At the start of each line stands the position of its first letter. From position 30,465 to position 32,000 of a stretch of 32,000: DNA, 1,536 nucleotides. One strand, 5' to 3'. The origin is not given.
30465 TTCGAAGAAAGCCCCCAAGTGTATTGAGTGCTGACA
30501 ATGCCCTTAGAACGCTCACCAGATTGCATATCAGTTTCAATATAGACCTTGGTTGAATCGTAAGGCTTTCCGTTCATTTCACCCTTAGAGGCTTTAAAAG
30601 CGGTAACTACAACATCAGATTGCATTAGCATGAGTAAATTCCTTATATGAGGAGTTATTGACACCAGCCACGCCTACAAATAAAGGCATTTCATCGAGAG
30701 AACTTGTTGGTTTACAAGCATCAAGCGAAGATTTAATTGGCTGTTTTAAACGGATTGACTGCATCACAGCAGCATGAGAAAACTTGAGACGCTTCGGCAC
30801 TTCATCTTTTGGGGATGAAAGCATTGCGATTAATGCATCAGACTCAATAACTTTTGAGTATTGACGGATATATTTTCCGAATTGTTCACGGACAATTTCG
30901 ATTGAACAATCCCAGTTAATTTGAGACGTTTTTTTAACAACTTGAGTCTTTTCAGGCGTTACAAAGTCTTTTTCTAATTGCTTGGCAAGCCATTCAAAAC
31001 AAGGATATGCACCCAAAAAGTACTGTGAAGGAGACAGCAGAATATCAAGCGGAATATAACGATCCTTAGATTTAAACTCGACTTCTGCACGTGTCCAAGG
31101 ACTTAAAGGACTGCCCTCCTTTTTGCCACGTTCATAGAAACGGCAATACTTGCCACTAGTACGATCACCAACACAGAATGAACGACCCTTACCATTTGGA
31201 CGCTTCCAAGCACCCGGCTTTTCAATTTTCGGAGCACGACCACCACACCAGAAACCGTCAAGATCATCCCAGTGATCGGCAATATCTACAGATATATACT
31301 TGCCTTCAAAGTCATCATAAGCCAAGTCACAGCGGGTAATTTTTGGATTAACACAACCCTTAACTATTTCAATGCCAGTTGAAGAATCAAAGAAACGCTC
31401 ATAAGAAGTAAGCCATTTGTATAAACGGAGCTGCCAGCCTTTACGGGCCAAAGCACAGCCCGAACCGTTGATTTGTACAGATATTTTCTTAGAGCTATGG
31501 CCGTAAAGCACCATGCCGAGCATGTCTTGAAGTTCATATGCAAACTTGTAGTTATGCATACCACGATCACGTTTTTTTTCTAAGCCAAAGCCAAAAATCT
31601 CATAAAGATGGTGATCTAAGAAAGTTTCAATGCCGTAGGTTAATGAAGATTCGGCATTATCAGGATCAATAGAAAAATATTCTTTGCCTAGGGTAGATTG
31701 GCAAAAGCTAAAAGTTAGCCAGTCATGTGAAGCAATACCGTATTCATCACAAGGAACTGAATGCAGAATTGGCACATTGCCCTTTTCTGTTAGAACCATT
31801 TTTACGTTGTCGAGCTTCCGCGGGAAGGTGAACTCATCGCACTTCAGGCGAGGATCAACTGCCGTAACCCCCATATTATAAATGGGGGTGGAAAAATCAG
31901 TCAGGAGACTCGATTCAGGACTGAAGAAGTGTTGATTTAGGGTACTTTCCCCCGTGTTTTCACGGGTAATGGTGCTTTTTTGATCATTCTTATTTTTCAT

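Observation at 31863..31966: Origin-like hairpin inside the rep coding sequence; the deletion crossover maps to its loop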

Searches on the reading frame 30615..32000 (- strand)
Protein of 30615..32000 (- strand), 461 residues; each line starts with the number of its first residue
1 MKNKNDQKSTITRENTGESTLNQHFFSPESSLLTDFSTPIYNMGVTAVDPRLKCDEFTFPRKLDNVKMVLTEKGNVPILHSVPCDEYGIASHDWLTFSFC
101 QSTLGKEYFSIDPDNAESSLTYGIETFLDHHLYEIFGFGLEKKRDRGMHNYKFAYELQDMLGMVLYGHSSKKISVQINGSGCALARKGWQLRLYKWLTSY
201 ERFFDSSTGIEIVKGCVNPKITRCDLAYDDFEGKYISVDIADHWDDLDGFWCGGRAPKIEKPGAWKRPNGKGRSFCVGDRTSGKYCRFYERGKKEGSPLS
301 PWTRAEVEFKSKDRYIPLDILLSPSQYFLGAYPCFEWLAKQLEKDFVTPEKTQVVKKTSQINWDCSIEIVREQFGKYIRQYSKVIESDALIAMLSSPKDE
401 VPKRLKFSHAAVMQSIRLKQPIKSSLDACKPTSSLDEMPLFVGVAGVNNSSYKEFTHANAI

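Call 7: search_protein_families(library=pfam, proteins=[window:30615-32000:-], max_evalue=0.01)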
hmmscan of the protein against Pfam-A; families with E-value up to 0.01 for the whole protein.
window:30615-32000:- (461 aa): 1 family
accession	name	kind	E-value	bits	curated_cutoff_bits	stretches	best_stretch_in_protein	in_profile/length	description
PF02486.25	Rep_trans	-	1.2e-18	67.9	29.6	1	220-372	2-154/201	Replication initiation factor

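Call 8: search_protein_families(library=phrogs, proteins=[window:30615-32000:-], max_evalue=0.01)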
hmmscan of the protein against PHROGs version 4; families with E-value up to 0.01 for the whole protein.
window:30615-32000:- (461 aa): 3 families
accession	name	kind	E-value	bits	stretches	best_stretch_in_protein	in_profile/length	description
phrog_453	-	DNA, RNA and nucleotide metabolism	8.2e-91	306.5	2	216-422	226-432/447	replication initiation protein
phrog_16222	-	unknown function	1.2e-09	39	1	225-388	2-159/193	-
phrog_27563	-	unknown function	2.4e-05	25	1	127-198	86-163/167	-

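Call 11: find_related_loci(query=window:30615-32000:-, collection=genome_contigs, flank=10000)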
Query window:30615-32000:- (461 aa) in genome_contigs; peptide patterns used: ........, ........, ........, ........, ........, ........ (x = any residue, [..] = any of these).
30 stretches matched a pattern; 3 encode a relative of the query (tblastn E <= 1e-3); 3 distinct loci.
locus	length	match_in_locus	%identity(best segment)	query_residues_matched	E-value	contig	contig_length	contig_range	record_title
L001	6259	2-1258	89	43-461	0e+0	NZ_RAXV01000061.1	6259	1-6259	Acinetobacter tianfuensis strain WCHAc060012 61, whole genome shotgun sequence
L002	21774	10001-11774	76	1-458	0e+0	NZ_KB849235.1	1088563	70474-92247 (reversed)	Acinetobacter johnsonii CIP 64.6 acLZl-supercont1.6, whole genome shotgun sequence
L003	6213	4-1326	76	12-458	0e+0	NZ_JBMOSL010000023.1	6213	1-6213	Brevundimonas sp. NPDC058933 NPDC058933_T48_C1.ctg-0047, whole genome shotgun sequence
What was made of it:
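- Tried and rejected: Only 3 loci were returned (call 11), and the source genome itself was not recovered.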

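Call 12: find_related_loci(query=window:30615-32000:-, collection=viral_contigs, flank=10000)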
Query window:30615-32000:- (461 aa) in viral_contigs; peptide patterns used: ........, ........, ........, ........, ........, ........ (x = any residue, [..] = any of these).
18 stretches matched a pattern; 10 encode a relative of the query (tblastn E <= 1e-3); 10 distinct loci.
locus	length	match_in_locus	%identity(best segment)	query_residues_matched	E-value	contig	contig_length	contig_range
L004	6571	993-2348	76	1-458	0e+0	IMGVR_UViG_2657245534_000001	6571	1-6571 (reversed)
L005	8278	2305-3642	76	7-458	0e+0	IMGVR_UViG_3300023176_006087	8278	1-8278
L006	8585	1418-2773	76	1-458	0e+0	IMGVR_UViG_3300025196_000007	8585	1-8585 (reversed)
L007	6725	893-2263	75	1-458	0e+0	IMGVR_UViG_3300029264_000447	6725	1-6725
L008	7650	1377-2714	76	7-458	0e+0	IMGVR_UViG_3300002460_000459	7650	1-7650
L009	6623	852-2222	75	1-458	0e+0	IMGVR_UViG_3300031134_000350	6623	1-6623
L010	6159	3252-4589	75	7-458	0e+0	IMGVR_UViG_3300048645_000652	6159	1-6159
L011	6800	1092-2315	77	36-458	0e+0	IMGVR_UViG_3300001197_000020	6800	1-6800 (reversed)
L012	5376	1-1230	78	43-458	0e+0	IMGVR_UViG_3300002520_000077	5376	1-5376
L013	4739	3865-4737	92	1-290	0e+0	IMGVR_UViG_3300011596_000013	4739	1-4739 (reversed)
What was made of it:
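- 24572..31881 (-): one full 7310-nt phage unit, measured from the rep core to the hybrid core. Related free contigs are 6.2-8.6 kb (call 12).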

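Call 13: find_homologous_proteins(query=window:30615-32000:-, max_evalue=1e-20)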
Query window:30615-32000:- (461 aa): 359 proteins with E <= 1e-20 among 2920 candidates; the best 120 are listed.
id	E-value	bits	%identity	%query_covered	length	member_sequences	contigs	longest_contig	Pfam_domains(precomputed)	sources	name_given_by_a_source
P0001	0.0e+0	1027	94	100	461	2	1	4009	PF02486.26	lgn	-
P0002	1.1e-294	995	91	100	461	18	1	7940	PF02486.26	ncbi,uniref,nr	ncbi:replication initiation factor domain-containing protein [Acinetobacter sp. ANC 7200]|uniref:rep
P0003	7.4e-292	986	90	100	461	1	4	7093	PF02486.26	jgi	jgi:phage replication initiation protein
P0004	1.0e-270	916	85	100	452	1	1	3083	PF02486.26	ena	-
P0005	1.7e-270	916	85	100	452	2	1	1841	PF02486.26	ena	-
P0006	1.8e-268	909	84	100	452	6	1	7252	PF02486.26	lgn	-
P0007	2.8e-267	905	85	99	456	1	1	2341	PF02486.26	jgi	-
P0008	3.6e-266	901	84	100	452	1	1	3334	PF02486.26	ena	-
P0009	2.0e-265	899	84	100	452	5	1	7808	PF02486.26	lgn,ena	-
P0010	5.6e-252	855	79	100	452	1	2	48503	PF02486.26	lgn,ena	-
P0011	3.5e-240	816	76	99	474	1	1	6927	PF02486.26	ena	-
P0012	3.0e-237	806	76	99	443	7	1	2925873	PF02486.26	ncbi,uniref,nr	ncbi:replication protein [Acinetobacter indicus]|uniref:replication initiation factor domain-contain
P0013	6.2e-236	802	75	99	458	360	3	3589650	PF02486.26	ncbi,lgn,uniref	ncbi:replication initiation factor domain-containing protein [Acinetobacter sp. LA-1]|uniref:replica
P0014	1.6e-220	751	71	98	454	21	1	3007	PF02486.26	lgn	-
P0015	1.4e-218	745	72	98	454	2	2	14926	PF02486.26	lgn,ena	-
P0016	4.0e-218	743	72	99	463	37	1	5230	PF02486.26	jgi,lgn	-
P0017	4.0e-216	736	69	98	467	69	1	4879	PF02486.26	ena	-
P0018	3.6e-209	713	67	99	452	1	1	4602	PF02486.26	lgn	-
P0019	4.1e-209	713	68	98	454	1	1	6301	PF02486.26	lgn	-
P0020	4.6e-207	707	68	98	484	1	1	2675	PF02486.26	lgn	-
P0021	2.0e-196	671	67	99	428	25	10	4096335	PF02486.26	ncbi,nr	ncbi:replication initiation factor domain-containing protein [Acinetobacter baumannii]|nr:replicatio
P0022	4.6e-196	670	66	98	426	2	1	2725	PF02486.26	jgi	-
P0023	9.2e-194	663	64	99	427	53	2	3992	PF02486.26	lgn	-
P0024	1.5e-193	662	66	99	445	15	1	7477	PF02486.26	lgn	-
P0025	8.1e-189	646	62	99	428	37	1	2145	PF02486.26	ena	-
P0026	1.6e-174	599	72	77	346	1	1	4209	PF02486.26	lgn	-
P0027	1.2e-173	596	59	98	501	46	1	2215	PF02486.26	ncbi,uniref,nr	ncbi:replication initiation factor domain-containing protein [Acinetobacter higginsii]|uniref:replic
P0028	4.6e-173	594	60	98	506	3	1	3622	PF02486.26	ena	-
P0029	9.4e-170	584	61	92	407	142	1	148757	PF02486.26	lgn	-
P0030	2.3e-164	566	57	99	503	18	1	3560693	PF02486.26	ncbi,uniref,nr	ncbi:replication initiation factor domain-containing protein [Acinetobacter sp. Z1]|uniref:replicati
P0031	2.5e-160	552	59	91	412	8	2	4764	PF02486.26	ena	-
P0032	2.4e-158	546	63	86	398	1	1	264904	PF02486.26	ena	-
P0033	3.8e-153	529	59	89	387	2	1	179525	PF02486.26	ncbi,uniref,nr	ncbi:replication protein [Acinetobacter qingfengensis]|uniref:Replication protein n=2 Tax=Acinetobac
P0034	9.8e-142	491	55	91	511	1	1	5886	PF02486.26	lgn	-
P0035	2.8e-141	490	54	98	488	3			PF02486.26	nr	nr:replication initiation factor domain-containing protein [Acinetobacter sp. ANC 4641]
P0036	2.8e-140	486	54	92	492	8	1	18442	PF02486.26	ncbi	ncbi:MAG: replication initiation factor domain-containing protein [Acinetobacter radioresistens]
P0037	3.9e-140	486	54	92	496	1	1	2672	PF02486.26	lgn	-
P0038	1.0e-139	485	54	90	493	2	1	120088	PF02486.26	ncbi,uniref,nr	ncbi:replication initiation factor domain-containing protein [Acinetobacter nectaris]|uniref:replica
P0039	1.1e-139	484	51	98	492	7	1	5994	PF02486.26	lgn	-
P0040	1.4e-139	484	55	89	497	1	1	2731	PF02486.26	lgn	-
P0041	2.3e-139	483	51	98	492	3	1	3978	PF02486.26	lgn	-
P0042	5.3e-139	482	53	92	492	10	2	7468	PF02486.26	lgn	-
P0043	1.6e-138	481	55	88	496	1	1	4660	PF02486.26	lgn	-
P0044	2.1e-138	480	53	90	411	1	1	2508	PF02486.26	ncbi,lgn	-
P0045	2.1e-138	480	54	93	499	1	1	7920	PF02486.26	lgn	-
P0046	2.9e-138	480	54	90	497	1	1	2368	PF02486.26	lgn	-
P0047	3.6e-138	479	55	87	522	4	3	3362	PF02486.26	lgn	-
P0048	6.2e-138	479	53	92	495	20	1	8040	PF02486.26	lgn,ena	-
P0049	3.2e-137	476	55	91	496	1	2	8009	PF02486.26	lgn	-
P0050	4.7e-136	472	52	92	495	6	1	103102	PF02486.26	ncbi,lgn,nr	ncbi:replication initiation factor domain-containing protein [Acinetobacter sp. WU_MDCI_Axc73]|nr:re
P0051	5.0e-136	472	53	91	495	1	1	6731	PF02486.26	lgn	-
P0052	5.6e-136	472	52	92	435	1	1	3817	PF02486.26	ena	-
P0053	1.3e-135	471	53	92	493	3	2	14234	PF02486.26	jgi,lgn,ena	-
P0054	1.6e-135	471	53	92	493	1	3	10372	PF02486.26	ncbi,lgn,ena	-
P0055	2.5e-135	470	54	88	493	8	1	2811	PF02486.26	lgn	-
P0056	2.5e-135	470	52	98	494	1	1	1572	PF02486.26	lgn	-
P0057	3.3e-135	470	52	92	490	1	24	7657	PF02486.26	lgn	-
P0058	3.3e-135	470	52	92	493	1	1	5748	PF02486.26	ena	-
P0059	3.9e-135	469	54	92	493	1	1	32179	PF02486.26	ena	-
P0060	4.0e-135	469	52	92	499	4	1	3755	PF02486.26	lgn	-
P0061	5.1e-135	469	55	89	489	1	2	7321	PF02486.26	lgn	-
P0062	6.8e-135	469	50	96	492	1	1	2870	PF02486.26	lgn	-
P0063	7.9e-135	468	50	96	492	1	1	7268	PF02486.26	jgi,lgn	-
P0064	1.1e-134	468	52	92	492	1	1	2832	PF02486.26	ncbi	ncbi:TPA: replication initiation factor domain-containing protein [Acinetobacter nosocomialis]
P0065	1.2e-134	468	52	92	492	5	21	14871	PF02486.26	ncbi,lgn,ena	-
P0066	1.4e-134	468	52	92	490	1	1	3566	PF02486.26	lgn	-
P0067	1.6e-134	467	54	89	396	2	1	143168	PF02486.26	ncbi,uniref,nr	ncbi:replication protein [Acinetobacter qingfengensis]|uniref:Replication protein n=2 Tax=Acinetobac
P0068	1.6e-134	467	52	92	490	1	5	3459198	PF02486.26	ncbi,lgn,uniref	ncbi:replication initiation factor domain-containing protein [Acinetobacter soli]|uniref:replication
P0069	2.1e-134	467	53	92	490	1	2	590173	PF02486.26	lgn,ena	-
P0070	5.0e-134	466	53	92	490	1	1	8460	PF02486.26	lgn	-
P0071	5.6e-134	466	52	92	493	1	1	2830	PF02486.26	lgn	-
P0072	6.7e-134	465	51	92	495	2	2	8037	PF02486.26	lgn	-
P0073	7.0e-134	465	51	92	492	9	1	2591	PF02486.26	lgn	-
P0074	9.6e-134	465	52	92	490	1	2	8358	PF02486.26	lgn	-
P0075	1.0e-133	465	51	92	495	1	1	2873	PF02486.26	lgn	-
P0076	1.4e-133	464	53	92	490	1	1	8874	PF02486.26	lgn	-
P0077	1.7e-133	464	53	92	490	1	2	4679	PF02486.26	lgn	-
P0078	1.8e-133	464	51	92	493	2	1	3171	PF02486.26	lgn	-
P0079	1.8e-133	464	51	92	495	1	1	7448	PF02486.26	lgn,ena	-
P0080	1.8e-133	464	51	92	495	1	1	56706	PF02486.26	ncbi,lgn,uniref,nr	ncbi:replication protein [Acinetobacter haemolyticus]|uniref:replication initiation factor domain-co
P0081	2.0e-133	464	53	92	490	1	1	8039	PF02486.26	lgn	-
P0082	2.1e-133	464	52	91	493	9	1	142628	PF02486.26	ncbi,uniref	ncbi:replication initiation factor domain-containing protein [Acinetobacter towneri]|uniref:replicat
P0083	2.6e-133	463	51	93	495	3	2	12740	PF02486.26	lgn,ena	-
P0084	2.7e-133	463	53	92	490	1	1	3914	PF02486.26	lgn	-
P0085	3.3e-133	463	51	92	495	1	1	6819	PF02486.26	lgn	-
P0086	3.6e-133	463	52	92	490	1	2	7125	PF02486.26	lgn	-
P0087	3.8e-133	463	52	92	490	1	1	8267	PF02486.26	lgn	-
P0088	3.8e-133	463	52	92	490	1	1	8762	PF02486.26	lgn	-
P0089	4.4e-133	463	52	93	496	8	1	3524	PF02486.26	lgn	-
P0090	5.0e-133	462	51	92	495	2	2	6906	PF02486.26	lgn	-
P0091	5.1e-133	462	53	92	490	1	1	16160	PF02486.26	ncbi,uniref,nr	ncbi:replication initiation factor domain-containing protein [Acinetobacter soli]|uniref:replication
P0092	5.2e-133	462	51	92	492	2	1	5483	PF02486.26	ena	-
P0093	5.4e-133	462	52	92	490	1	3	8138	PF02486.26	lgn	-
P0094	5.4e-133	462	51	92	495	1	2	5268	PF02486.26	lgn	-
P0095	5.9e-133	462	51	93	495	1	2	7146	PF02486.26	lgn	-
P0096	6.1e-133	462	53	92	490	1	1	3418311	PF02486.26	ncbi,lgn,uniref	ncbi:replication initiation factor domain-containing protein [Acinetobacter soli]|uniref:replication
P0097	6.1e-133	462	53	92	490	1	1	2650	PF02486.26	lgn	-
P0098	6.5e-133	462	52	92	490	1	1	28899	PF02486.26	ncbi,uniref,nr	ncbi:replication initiation factor domain-containing protein [Acinetobacter soli]|uniref:replication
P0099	6.8e-133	462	52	92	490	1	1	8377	PF02486.26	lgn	-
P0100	7.0e-133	462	52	92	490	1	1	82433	PF02486.26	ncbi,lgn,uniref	ncbi:replication initiation factor domain-containing protein [Acinetobacter soli]|uniref:replication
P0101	7.0e-133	462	52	92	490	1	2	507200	PF02486.26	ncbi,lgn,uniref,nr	ncbi:replication initiation factor domain-containing protein [uncultured Acinetobacter sp.]|uniref:r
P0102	7.1e-133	462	52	93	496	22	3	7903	PF02486.26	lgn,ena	-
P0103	8.5e-133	462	52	93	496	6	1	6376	PF02486.26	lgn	-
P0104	1.3e-132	461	52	92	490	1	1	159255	PF02486.26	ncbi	ncbi:replication initiation factor domain-containing protein [Acinetobacter soli]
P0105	1.4e-132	461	52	92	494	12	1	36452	PF02486.26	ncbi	-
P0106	1.8e-132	461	52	92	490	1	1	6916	PF02486.26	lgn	-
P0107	1.8e-132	461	52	92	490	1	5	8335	PF02486.26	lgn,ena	-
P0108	1.9e-132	461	52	92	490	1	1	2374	PF02486.26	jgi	-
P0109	2.0e-132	460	52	92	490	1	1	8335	PF02486.26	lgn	-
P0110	2.0e-132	460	52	92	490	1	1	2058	PF02486.26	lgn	-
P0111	2.0e-132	460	47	98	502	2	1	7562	PF02486.26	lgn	-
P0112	3.1e-132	460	51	92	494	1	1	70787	PF02486.26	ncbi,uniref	ncbi:replication initiation factor domain-containing protein [Acinetobacter junii]|uniref:replicatio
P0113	3.3e-132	460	52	92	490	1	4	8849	PF02486.26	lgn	-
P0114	3.6e-132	460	52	92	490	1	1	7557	PF02486.26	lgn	-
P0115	3.7e-132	460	51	93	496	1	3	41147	PF02486.26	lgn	-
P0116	4.0e-132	459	52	92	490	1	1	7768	PF02486.26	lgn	-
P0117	4.2e-132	459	52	92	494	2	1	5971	PF02486.26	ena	-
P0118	4.8e-132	459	52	92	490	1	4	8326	PF02486.26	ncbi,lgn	-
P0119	4.8e-132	459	52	92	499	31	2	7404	PF02486.26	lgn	-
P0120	4.9e-132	459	52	92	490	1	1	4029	PF02486.26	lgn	-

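Call 21: find_related_loci(query=A1, collection=viral_contigs, flank=9000)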
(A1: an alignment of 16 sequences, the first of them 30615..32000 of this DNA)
Query A1 (461 aa) in viral_contigs; peptide patterns used: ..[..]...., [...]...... (x = any residue, [..] = any of these).
223 stretches matched a pattern; 77 encode a relative of the query (tblastn E <= 1e-3); 77 distinct loci.
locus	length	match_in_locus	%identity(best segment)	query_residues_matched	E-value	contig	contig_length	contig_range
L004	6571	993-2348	76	1-458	0e+0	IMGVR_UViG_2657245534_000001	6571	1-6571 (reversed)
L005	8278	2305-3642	76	7-458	0e+0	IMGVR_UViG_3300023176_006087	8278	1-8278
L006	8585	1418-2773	76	1-458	0e+0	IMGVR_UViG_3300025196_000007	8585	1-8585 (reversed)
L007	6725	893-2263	75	1-458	0e+0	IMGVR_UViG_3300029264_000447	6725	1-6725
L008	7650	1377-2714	76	7-458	0e+0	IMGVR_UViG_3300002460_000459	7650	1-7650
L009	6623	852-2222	75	1-458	0e+0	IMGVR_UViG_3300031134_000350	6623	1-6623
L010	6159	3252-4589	75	7-458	0e+0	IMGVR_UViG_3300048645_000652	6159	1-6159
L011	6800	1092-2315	77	36-458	0e+0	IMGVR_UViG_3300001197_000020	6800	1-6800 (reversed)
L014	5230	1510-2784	72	2-458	0e+0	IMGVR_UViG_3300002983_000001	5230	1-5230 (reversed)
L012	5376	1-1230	78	43-458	0e+0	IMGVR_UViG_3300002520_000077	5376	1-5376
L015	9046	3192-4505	71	8-461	0e+0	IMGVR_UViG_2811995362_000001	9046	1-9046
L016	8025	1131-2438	72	5-454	0e+0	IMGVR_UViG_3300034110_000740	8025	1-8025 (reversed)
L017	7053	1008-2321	70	8-461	0e+0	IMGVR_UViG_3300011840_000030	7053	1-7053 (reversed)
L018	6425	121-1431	71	9-461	0e+0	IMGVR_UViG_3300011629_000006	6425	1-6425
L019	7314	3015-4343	70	3-461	0e+0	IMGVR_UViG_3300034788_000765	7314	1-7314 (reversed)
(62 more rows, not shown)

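Call 42: search_solved_structures(query=window:30615-32000:-, max_evalue=0.01, show_alignments=1)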
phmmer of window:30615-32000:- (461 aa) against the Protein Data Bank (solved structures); distinct sequences matched with E-value up to 0.01: 1.
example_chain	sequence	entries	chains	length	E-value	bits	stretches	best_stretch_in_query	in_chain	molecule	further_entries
4cij_A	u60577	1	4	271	0.00048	22.2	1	145-320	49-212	GST REP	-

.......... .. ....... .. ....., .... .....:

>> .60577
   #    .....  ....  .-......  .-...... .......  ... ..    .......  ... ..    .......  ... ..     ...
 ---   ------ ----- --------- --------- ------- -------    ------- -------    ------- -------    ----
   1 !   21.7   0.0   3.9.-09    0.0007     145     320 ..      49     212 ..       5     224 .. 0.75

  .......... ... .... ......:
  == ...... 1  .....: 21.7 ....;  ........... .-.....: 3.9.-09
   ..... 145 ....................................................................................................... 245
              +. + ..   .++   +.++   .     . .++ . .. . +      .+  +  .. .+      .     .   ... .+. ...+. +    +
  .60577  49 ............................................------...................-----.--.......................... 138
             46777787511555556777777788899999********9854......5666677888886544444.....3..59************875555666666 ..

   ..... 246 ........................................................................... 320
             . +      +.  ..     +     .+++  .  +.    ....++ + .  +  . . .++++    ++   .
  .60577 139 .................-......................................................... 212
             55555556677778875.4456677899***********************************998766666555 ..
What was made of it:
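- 30615..32000 (-): rep gene, 461 aa, Rep_trans rolling-circle initiator. The window ends at its ATG. Aligns to PDB 4CIJ RepSTK1 across the RFYE(K/R) catalytic-Tyr motif (call 42).
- On Rep_trans rolling-circle initiators (PF02486): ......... aligns with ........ of RepSTK1 (4CIJ) (call 42).
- Closest known: pT181 / pC221 family plasmid double-strand origin. Same: Same initiator family (Pfam PF02486, calls 7, 42).
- Rep_trans membership is shown in calls 7 and 42.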
